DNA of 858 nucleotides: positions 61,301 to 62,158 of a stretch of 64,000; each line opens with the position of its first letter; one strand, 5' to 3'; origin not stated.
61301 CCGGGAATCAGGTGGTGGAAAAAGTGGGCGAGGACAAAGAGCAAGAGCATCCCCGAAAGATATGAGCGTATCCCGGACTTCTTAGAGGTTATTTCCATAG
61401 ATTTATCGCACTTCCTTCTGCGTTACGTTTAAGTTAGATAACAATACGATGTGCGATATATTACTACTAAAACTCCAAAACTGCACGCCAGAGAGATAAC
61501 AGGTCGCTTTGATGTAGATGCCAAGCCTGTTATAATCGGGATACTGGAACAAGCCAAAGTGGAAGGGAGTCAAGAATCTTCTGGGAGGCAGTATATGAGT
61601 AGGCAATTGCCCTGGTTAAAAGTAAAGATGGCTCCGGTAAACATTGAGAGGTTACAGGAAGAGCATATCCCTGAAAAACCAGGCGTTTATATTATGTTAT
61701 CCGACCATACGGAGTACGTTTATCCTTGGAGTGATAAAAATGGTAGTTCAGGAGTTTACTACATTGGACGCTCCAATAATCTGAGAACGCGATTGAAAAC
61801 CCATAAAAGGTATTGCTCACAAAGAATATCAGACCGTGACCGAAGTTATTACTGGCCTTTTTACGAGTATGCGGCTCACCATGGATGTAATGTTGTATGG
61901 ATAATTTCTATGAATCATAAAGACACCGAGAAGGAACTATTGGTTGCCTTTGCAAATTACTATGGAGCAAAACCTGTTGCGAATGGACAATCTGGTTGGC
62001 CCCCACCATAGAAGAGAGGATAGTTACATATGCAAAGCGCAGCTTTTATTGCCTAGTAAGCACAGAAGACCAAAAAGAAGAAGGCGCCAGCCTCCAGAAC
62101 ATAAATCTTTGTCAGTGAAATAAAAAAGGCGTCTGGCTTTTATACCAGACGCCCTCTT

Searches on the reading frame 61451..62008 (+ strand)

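Call 73: search_protein_families(library=pfam, proteins=[window:61451-62008:+], max_evalue=0.01)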
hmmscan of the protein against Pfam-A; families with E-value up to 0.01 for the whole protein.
window:61451-62008:+ (186 aa): 2 families
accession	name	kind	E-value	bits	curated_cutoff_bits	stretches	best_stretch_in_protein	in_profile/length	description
PF01541.30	GIY-YIG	-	0.00013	22.6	22.6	1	89-131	3-40/78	GIY-YIG catalytic domain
PF10544.15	T5orf172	-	0.0014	19.6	20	1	89-169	2-69/101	T5orf172 domain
